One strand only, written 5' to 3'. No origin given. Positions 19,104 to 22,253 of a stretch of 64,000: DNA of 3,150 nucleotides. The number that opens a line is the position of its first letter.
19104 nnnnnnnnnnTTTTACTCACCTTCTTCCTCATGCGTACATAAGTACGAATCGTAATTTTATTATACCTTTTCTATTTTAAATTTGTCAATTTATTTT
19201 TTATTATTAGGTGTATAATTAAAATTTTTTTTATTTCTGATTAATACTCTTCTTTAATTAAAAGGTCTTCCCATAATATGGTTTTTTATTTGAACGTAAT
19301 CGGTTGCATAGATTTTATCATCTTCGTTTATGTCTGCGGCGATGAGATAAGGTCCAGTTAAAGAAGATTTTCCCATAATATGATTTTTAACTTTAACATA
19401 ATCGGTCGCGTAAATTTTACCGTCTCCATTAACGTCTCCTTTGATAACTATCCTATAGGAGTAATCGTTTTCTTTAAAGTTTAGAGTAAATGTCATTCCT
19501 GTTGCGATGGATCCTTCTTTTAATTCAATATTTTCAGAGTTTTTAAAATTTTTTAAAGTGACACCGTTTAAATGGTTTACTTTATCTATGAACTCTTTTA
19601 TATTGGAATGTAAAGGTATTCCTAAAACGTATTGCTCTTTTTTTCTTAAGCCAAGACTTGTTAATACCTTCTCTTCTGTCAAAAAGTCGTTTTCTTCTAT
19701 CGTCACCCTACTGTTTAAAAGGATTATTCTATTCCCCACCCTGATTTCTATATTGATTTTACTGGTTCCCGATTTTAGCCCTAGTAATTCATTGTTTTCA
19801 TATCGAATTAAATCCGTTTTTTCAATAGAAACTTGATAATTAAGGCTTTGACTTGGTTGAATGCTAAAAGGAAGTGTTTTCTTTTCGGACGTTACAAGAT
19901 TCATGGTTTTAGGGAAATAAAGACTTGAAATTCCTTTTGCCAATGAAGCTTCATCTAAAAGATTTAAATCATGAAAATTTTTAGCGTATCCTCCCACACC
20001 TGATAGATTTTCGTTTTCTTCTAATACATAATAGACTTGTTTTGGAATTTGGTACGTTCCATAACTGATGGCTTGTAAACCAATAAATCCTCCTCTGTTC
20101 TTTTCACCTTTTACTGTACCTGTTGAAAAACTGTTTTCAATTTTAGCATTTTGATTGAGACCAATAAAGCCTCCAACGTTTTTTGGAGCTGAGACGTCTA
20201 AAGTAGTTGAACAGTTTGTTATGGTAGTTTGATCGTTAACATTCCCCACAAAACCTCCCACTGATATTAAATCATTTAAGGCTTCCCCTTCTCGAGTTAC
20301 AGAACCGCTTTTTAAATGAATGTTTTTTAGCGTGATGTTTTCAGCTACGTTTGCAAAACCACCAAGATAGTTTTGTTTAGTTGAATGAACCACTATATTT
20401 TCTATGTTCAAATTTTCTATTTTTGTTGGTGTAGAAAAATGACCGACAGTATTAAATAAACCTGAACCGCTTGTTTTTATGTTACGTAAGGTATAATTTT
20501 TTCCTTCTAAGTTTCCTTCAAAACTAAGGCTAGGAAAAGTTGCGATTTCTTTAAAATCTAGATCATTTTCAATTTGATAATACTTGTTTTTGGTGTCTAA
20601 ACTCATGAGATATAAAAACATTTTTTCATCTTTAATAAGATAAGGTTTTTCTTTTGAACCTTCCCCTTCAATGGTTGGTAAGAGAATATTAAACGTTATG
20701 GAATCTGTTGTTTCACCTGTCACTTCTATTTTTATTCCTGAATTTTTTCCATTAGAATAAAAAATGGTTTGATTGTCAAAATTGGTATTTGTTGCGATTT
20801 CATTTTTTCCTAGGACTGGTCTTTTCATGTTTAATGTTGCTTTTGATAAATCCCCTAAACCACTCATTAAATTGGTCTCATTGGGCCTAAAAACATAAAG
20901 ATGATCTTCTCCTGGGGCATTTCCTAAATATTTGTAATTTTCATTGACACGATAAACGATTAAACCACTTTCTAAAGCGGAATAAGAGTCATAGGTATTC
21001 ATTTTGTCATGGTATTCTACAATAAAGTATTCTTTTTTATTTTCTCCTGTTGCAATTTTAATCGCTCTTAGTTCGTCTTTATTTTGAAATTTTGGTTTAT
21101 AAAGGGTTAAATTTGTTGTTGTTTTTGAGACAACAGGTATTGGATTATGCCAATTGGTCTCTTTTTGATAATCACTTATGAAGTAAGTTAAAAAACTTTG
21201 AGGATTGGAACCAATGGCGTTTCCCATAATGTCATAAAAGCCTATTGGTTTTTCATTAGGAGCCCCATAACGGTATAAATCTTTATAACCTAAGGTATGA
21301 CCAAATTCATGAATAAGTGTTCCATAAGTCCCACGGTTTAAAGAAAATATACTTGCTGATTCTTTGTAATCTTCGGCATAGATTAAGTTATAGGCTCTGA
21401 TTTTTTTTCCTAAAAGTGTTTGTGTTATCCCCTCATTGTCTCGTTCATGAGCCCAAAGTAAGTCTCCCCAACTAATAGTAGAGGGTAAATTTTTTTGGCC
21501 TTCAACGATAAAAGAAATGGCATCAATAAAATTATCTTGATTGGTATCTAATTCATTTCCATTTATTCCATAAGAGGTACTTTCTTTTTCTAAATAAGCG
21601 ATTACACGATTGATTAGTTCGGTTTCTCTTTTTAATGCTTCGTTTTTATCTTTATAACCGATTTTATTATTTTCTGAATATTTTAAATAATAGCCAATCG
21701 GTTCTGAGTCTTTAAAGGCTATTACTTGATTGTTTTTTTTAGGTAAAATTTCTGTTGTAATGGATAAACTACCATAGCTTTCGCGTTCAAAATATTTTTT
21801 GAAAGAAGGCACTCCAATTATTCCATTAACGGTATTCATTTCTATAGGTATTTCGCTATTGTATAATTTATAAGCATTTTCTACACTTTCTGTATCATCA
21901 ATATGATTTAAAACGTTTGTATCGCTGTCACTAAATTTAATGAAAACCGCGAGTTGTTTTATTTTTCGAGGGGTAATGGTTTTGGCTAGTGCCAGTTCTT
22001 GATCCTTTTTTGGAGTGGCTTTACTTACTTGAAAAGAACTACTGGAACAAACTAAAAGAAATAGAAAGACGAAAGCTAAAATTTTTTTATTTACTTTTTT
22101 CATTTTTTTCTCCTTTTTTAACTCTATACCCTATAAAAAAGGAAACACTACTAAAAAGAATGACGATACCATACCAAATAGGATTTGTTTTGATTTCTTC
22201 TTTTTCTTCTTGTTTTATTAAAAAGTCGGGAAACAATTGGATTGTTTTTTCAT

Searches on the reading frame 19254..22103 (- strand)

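Call 3: search_protein_families(library=pfam, proteins=[window:19254-22103:-], max_evalue=0.01)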
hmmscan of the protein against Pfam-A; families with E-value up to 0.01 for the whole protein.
window:19254-22103:- (949 aa): 3 families
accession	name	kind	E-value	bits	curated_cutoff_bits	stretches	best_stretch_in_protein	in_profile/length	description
PF00404.24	Dockerin_1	-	6.8e-15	55.4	22.9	1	888-943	1-56/57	Dockerin type I domain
PF05547.17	Peptidase_M6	-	2.1e-09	37.5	22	1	46-295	11-262/294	Immune inhibitor A peptidase M6, catalytic domain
PF07581.17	Glug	-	1.8e-08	34.6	20.5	1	642-664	4-27/28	The GLUG motif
